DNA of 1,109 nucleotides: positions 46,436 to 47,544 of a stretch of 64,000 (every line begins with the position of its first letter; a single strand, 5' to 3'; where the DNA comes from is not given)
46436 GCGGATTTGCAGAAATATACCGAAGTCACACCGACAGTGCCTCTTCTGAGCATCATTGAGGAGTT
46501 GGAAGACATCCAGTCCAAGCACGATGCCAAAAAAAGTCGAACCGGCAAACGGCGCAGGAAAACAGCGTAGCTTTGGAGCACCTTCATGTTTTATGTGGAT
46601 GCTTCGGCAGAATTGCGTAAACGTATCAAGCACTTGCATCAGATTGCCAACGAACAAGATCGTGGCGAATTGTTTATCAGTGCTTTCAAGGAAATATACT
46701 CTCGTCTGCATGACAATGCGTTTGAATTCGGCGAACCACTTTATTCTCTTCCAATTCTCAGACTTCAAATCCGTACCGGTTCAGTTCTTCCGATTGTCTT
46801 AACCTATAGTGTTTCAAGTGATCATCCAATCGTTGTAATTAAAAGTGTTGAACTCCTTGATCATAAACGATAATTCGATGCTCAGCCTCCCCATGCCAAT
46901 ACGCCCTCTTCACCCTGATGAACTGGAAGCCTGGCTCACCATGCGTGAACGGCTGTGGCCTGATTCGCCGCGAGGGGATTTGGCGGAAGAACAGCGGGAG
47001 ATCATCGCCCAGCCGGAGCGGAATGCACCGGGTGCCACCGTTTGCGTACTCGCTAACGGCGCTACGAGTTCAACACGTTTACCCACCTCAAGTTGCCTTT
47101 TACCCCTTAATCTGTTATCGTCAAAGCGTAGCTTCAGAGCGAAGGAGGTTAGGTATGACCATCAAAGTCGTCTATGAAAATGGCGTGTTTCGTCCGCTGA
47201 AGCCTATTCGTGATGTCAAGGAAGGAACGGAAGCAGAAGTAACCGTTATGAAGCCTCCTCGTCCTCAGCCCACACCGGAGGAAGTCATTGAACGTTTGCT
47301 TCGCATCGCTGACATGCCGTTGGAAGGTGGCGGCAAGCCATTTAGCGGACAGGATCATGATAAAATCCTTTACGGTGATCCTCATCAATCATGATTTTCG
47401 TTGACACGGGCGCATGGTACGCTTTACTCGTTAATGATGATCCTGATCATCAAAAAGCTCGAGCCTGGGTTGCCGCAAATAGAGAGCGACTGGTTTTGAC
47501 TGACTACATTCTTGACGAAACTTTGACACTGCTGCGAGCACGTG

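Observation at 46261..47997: Two unrelated TA cassettes share identical left (29-nt box) and right (140-bp aac 5' segment) boundaries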

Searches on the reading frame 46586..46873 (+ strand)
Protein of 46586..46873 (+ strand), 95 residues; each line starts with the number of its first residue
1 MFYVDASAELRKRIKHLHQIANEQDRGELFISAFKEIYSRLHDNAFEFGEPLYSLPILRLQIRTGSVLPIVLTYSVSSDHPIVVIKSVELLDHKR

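Call 7: search_protein_families(library=pfam, proteins=[window:46586-46873:+], max_evalue=0.01)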
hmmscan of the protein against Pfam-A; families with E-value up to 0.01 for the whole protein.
window:46586-46873:+ (95 aa): 0 families

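Call 8: search_protein_families(library=ncbifam, proteins=[window:46586-46873:+], max_evalue=0.01)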
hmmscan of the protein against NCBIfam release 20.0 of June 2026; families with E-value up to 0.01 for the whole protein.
window:46586-46873:+ (95 aa): 0 families

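Call 33: find_homologous_proteins(query=window:46586-46873:+, max_evalue=0.001)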
Query window:46586-46873:+ (95 aa): 3 proteins with E <= 0.001 among 3 candidates.
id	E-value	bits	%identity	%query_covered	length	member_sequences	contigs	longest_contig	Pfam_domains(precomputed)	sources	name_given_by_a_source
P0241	4.0e-51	189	96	100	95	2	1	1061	-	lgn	-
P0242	1.9e-40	155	81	100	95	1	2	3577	-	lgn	-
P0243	1.9e-39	151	75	97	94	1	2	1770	-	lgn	-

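Call 34: find_encoding_contigs(protein=P0242, flank=10000, max_places=10)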
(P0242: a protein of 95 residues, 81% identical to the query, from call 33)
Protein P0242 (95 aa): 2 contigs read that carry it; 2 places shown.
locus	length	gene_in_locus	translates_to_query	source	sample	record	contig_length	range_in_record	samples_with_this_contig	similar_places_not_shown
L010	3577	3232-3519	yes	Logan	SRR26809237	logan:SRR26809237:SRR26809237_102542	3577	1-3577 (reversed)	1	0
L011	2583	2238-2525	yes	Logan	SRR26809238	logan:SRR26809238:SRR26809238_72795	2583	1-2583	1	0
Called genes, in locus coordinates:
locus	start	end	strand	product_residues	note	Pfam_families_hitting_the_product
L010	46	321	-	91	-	PF05557:MAD (weak)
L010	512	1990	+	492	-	PF00171:Aldedh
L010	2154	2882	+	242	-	-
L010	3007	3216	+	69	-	-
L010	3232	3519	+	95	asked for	-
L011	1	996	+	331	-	?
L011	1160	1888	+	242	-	-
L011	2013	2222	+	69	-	-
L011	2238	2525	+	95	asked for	-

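Call 35: find_encoding_contigs(protein=P0243, flank=10000, max_places=10)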
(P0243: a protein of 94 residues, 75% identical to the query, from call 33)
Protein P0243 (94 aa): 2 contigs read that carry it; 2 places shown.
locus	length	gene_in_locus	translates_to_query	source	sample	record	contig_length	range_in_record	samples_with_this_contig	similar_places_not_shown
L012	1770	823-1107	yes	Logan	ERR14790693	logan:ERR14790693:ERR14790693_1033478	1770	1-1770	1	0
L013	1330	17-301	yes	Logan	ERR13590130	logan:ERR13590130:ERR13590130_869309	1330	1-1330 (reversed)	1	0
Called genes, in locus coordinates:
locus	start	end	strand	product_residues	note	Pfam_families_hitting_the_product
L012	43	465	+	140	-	-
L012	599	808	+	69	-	-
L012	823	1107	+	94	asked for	-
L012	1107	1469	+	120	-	PF01954:AF2212-like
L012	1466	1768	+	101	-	?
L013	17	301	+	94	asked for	-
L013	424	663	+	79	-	PF01954:AF2212-like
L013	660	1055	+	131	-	PF01850:PIN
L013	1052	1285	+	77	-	-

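Call 36: find_encoding_contigs(protein=P0241, flank=10000, max_places=10)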
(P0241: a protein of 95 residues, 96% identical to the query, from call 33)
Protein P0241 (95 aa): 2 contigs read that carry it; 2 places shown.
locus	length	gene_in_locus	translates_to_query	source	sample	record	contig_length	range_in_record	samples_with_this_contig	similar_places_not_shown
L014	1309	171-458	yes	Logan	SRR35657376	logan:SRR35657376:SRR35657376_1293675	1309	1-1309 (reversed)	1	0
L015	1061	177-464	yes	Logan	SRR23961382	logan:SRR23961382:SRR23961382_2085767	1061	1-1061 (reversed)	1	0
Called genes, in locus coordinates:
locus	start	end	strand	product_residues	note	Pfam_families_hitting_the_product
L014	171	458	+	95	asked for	-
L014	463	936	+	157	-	PF13302:Acetyltransf_3 (weak), PF13527:Acetyltransf_9, PF00583:Acetyltransf_1, PF13673:Acetyltransf_10 (weak), PF13508:Acetyltransf_7, PF08445:FR47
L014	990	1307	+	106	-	?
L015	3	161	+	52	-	?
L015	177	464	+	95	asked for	-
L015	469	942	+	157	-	PF13302:Acetyltransf_3 (weak), PF13527:Acetyltransf_9, PF00583:Acetyltransf_1, PF13673:Acetyltransf_10 (weak), PF13508:Acetyltransf_7, PF08445:FR47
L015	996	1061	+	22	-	?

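Call 49: search_protein_families(library=pfam, proteins=[window:46586-46873:+, L012:43-465:+, L010:2154-2882:+], max_evalue=10)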
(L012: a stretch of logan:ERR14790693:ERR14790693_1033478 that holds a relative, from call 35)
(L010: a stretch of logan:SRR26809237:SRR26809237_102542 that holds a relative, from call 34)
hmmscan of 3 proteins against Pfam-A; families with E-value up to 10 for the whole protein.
window:46586-46873:+ (95 aa): 1 family
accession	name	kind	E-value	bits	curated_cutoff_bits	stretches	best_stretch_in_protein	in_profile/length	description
PF21918.1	cas_Cpf1_2nd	-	0.032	14.6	27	1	3-42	172-211/225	CRISPR-associated endonuclease Cpf1 REC2 domain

L012:43-465:+ (140 aa): 1 family
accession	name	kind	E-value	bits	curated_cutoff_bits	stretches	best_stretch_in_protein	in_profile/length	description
PF01870.24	Hjc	-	0.016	15.6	21.1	1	35-114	15-81/93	Archaeal holliday junction resolvase (hjc)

L010:2154-2882:+ (242 aa): 3 families
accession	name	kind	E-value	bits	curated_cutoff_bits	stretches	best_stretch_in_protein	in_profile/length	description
PF14991.11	MLANA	-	0.014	16.1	27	1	72-90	33-52/117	Protein melan-A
PF07690.21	MFS_1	-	0.11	11.8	33.4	1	19-75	136-192/347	Major Facilitator Superfamily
PF02656.20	DUF202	-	0.29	12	23.4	1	53-89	27-66/68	Domain of unknown function (DUF202)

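Call 51: search_solved_structures(query=A3, max_evalue=10)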
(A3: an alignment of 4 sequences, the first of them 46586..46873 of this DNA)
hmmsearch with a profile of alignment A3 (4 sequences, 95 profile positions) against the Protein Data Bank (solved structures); distinct sequences matched with E-value up to 10: 1.
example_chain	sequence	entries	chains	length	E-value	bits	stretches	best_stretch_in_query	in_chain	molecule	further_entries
5j2l_B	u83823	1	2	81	0.96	13.2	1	8-51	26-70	protein design 2L4HC2_11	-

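Call 55: predict_structure(alignment_id=A3)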
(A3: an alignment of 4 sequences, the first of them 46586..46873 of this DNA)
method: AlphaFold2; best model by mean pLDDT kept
length: 95 residues; sequences in the alignment: 4
mean_pLDDT: 68.1   pTM: 0.58
mean pLDDT of the five models: 68.1, 55.8, 55.1, 54.2, 53.8
residues with pLDDT >= 90: 0; 70-90: 50; 50-70: 31; < 50: 14
segments of 3 or more residues with pLDDT < 50: 1-4, 52-57, 93-95
pLDDT, mean of each block of 10 residues (from residue 1): 57 85 81 80 66 51 57 70 74 52
secondary structure, 60 per line:
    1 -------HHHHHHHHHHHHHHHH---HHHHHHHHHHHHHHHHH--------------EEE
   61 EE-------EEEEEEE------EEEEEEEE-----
elements in order: H8-23 H27-43 E58-62 E70-76 E83-90

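Call 57: fold_search(model_id=the predicted structure, library=pdb)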
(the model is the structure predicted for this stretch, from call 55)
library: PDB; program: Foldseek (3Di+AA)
matches with E <= 10: 351; with E <= 0.001: 0
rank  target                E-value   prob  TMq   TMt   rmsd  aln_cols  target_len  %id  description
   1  9w3a_B                1.1e-01  0.87  0.53  0.46   5.0        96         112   20  Crystal structure of PfiAT toxin-antitoxin complex (released 2026-02-11)
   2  9w3a_A                1.2e-01  0.85  0.52  0.46   5.1        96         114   20  Crystal structure of PfiAT toxin-antitoxin complex (released 2026-02-11)
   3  9w3a_D                1.3e-01  0.84  0.53  0.47   5.5       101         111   20  Crystal structure of PfiAT toxin-antitoxin complex (released 2026-02-11)
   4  9w3a_C                2.2e-01  0.75  0.53  0.47   5.2        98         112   19  Crystal structure of PfiAT toxin-antitoxin complex (released 2026-02-11)
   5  4fxh_B                2.5e-01  0.80  0.52  0.52   4.8        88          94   16  Crystal structure of the isolated E. coli RelE toxin, P212121 form (released 2012-08-29)
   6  2oct_A                2.5e-01  0.25  0.32  0.31  15.7        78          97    9  Stefin B (Cystatin B) tetramer (released 2007-04-03)
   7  5ja8_A                2.9e-01  0.84  0.46  0.42   4.2        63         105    8  Crystal structure of the HigB2 toxin in complex with Nb2 (released 2017-04-05)
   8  4fxe_E                5.1e-01  0.77  0.47  0.54   3.5        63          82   14  Crystal structure of the intact E. coli RelBE toxin-antitoxin complex (released 2012-08-29)
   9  5ja8_G                5.1e-01  0.75  0.45  0.41   4.2        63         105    8  Crystal structure of the HigB2 toxin in complex with Nb2 (released 2017-04-05)
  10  4fxe_F                5.8e-01  0.47  0.43  0.50   5.7        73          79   16  Crystal structure of the intact E. coli RelBE toxin-antitoxin complex (released 2012-08-29)
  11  5jaa_D                6.2e-01  0.60  0.46  0.43   4.1        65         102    8  Crystal structure of the HigBA2 toxin-antitoxin complex (released 2017-04-05)
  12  8ojg_G                7.6e-01  0.09  0.31  0.18  12.0       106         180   12  Structure of the MlaCD complex (2:6 stoichiometry) (released 2024-07-10)
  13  8a0x_C                8.1e-01  0.47  0.44  0.39   4.4        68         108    7  Crystal structure of the HigB2-HigA2 tetramer in complex with operator DNA (released 2023-05-03)
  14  2kc8_MODEL_1_A        8.6e-01  0.63  0.44  0.44   3.5        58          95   16  Structure of E. coli toxin RelE (R81A/R83A) mutant in complex with antitoxin RelBc (K47-L79) peptide (released 2009-03-17)
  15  9g12_B                9.2e-01  0.63  0.47  0.53   3.3        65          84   14  Mycobacterium tuberculosis RelBE1 toxin-antitoxin system; rv1247c (relB1 antitoxin), rv1246c (relE1 toxin) (released 2025-12-17)
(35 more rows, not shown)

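Call 72: search_protein_families(library=padloc, proteins=[window:46586-46873:+, L012:43-465:+, L010:2154-2882:+], max_evalue=0.01)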
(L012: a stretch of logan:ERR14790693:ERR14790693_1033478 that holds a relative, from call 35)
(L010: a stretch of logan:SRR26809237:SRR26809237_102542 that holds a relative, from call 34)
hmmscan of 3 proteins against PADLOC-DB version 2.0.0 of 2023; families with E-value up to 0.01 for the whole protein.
window:46586-46873:+ (95 aa): 0 families

L012:43-465:+ (140 aa): 0 families

L010:2154-2882:+ (242 aa): 0 families

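Call 80: search_protein_representatives(alignment_id=A3)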
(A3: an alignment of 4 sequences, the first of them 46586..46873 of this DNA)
Query: 4 sequences, 95 profile positions. Proteins with E-value up to 0.001 (for the whole library): 452; up to 1e-10: 96; up to 1e-30: 0. The best 150 are listed.
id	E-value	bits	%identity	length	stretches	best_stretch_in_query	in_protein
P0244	9.7e-25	103.0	-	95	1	1-93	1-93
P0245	8.1e-24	100.0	-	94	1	1-92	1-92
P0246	8.9e-23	96.7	-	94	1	1-91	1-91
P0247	7.9e-22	93.6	-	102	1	2-92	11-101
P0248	2.9e-20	88.6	-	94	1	1-92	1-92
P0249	2.2e-18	82.6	-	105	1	4-92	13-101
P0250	5.0e-18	81.5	-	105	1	2-92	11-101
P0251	1.3e-17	80.2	-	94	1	1-93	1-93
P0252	1.8e-17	79.7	-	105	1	2-93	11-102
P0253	2.1e-17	79.5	-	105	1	2-93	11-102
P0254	5.1e-17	78.2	-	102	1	2-92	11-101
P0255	6.5e-17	77.9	-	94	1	1-93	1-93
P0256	2.0e-16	76.3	-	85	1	16-92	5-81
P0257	2.7e-16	75.9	-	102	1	2-91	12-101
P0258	2.8e-16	75.8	-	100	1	2-91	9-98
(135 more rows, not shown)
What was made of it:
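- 46586..46873 (+): TA1 toxin (95 aa), RelE/ParE-superfamily fold. 452 family representatives at E <= 1e-3 (call 80).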

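Call 82: search_protein_families(library=pfam, alignment_id=A5, max_evalue=0.01)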
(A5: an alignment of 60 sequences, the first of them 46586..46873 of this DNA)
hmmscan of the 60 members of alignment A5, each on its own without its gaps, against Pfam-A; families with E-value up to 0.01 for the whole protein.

A. member 1, window:46586-46873:+ (95 aa): 0 families

B. families by the number of members that match (of 60 scanned): 1 family
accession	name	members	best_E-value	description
PF05016.21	ParE_toxin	3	0.0013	ParE toxin of type II toxin-antitoxin system, parDE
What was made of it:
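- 46586..46873 (+): 3 of 60 members hit ParE_toxin weakly (call 82).
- On Type II TA, RelE/ParE superfamily (TA1): Sequence-level support is weak: ParE_toxin hit in 3 of 60 relatives, best E 0.0013 (call 82).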

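Call 83: search_solved_structures(query=A5, max_evalue=1)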
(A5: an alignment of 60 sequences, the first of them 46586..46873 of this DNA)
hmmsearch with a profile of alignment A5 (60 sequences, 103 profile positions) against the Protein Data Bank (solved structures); distinct sequences matched with E-value up to 1: 10.
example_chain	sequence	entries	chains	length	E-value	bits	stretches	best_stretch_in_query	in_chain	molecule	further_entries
5cwn_A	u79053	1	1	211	0.0044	20.3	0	24-74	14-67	Designed helical repeat protein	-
8ub3_A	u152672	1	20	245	0.009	19.4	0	13-56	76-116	DpHF7 filament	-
5j2l_B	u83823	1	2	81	0.087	16.2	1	16-65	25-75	protein design 2L4HC2_11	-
9t0z_G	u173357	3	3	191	0.14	15.5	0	35-95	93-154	Small ribosomal subunit protein uS7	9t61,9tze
8fit_A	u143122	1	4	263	0.37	14.2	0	33-74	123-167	cs074A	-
8f6q_A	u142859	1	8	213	0.51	13.7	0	24-73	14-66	C8-71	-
6w2w_A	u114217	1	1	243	0.59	13.5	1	16-66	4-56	Junction 24 DHR14-DHR18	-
5cwm_A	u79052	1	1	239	0.61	13.5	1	18-74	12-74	Designed helical repeat protein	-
8xji_L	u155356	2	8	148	0.9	12.9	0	19-56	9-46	Calmodulin-1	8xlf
6jii_C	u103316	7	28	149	0.91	12.9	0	19-56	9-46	Calmodulin-1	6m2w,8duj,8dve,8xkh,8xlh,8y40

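Call 90: predict_structure(alignment_id=A5)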
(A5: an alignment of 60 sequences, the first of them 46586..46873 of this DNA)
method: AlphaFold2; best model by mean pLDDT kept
length: 95 residues; sequences in the alignment: 60
mean_pLDDT: 97.0   pTM: 0.86
mean pLDDT of the five models: 97.0, 96.9, 96.6, 96.4, 96.1
residues with pLDDT >= 90: 92; 70-90: 2; 50-70: 0; < 50: 1
segments of 3 or more residues with pLDDT < 50: none
pLDDT, mean of each block of 10 residues (from residue 1): 97 98 98 99 98 98 98 98 98 78
secondary structure, 60 per line:
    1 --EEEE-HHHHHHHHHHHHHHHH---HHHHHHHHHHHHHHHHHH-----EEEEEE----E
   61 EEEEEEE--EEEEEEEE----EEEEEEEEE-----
elements in order: E3-6 H8-23 H27-44 E50-55 E60-67 E70-77 E82-90

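Call 92: fold_search(model_id=the predicted structure, library=pdb)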
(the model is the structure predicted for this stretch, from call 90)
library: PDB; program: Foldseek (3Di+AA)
matches with E <= 10: 551; with E <= 0.001: 1
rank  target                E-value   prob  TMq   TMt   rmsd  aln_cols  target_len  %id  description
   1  9g12_B                8.1e-04  1.00  0.67  0.74   3.4        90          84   14  Mycobacterium tuberculosis RelBE1 toxin-antitoxin system; rv1247c (relB1 antitoxin), rv1246c (relE1 toxin) (released 2025-12-17)
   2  9w3a_B                2.0e-03  1.00  0.62  0.54   5.4       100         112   16  Crystal structure of PfiAT toxin-antitoxin complex (released 2026-02-11)
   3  9g12_A                2.3e-03  1.00  0.55  0.61   6.0        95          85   17  Mycobacterium tuberculosis RelBE1 toxin-antitoxin system; rv1247c (relB1 antitoxin), rv1246c (relE1 toxin) (released 2025-12-17)
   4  1wmi_A                2.9e-03  1.00  0.61  0.65   4.2        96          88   14  Crystal structure of archaeal RelE-RelB complex from Pyrococcus horikoshii OT3 (released 2005-03-15)
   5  9w3a_D                5.6e-03  1.00  0.65  0.57   5.0       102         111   16  Crystal structure of PfiAT toxin-antitoxin complex (released 2026-02-11)
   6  9w3a_A                5.6e-03  1.00  0.64  0.55   5.2        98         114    9  Crystal structure of PfiAT toxin-antitoxin complex (released 2026-02-11)
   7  4fxh_B                7.2e-03  1.00  0.52  0.53   6.4        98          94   15  Crystal structure of the isolated E. coli RelE toxin, P212121 form (released 2012-08-29)
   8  6xrw_C                8.8e-03  1.00  0.64  0.65   3.6        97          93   10  Chromosomal ParDE TA system from P. aeruginosa (released 2021-07-28)
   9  2khe_MODEL_1_A        8.8e-03  0.99  0.54  0.57   5.8       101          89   16  Solution Structure of the Bacterial Toxin Rele from Thermus Thermophilus HB8 (released 2010-03-31)
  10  7bwf_A                8.8e-03  0.97  0.44  0.47   6.0        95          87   19  YoeB-YefM complex from Staphylococcus aureus (released 2020-05-20)
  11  9w3a_C                1.2e-02  1.00  0.59  0.52   5.5       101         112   17  Crystal structure of PfiAT toxin-antitoxin complex (released 2026-02-11)
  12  2otr_MODEL_1_A        1.6e-02  0.99  0.53  0.56   4.2        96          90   12  Solution Structure of Conserved Hypothetical Protein HP0892 from Helicobacter pylori (released 2007-12-18)
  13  7v6w_E                2.0e-02  1.00  0.58  0.62   4.8        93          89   15  Crystal structure of heterohexameric Sa2YoeB-Sa2YefM complex bound to 26bp-DNA (released 2021-12-15)
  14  4fxe_E                2.0e-02  0.99  0.55  0.61   4.7        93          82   16  Crystal structure of the intact E. coli RelBE toxin-antitoxin complex (released 2012-08-29)
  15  3g5o_C                2.3e-02  1.00  0.64  0.70   3.5        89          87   16  The crystal structure of the toxin-antitoxin complex RelBE2 (Rv2865-2866) from Mycobacterium tuberculosis (released 2009-04-14)
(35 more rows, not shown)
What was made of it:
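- On Type II TA, RelE/ParE superfamily (TA1): The top 40 Foldseek hits are nearly all RelE/ParE-superfamily toxins (RelE, ParE, YoeB, HigB), with TM up to 0.74 (calls 90, 92).
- Checked: With a 60-sequence alignment it folds at pLDDT 97, and its 40 best PDB matches are nearly all RelE/ParE-superfamily toxins (RelE, ParE, YoeB, HigB) (calls 90, 92).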

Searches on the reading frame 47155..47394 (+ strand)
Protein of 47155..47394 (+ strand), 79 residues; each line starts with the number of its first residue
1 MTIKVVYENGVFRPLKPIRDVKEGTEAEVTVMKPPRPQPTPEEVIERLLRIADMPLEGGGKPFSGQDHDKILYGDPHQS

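Call 7: search_protein_families(library=pfam, proteins=[window:47155-47394:+], max_evalue=0.01)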
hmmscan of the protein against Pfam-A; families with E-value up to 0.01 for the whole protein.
window:47155-47394:+ (79 aa): 1 family
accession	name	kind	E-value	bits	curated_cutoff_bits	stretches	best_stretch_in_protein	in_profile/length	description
PF01954.22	AF2212-like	-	4e-09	37.2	21.6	1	2-33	4-34/59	AF2212-like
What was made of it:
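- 47155..47394 (+): TA2 antitoxin, AF2212-like (DUF104). Pfam PF01954 4e-9 (call 7).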

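Call 8: search_protein_families(library=ncbifam, proteins=[window:47155-47394:+], max_evalue=0.01)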
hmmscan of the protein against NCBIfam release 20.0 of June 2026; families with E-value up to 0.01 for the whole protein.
window:47155-47394:+ (79 aa): 0 families

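Call 72: search_protein_families(library=padloc, proteins=[window:47155-47394:+], max_evalue=0.01)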
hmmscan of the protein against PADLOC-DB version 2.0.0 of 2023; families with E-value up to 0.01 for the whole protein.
window:47155-47394:+ (79 aa): 0 families
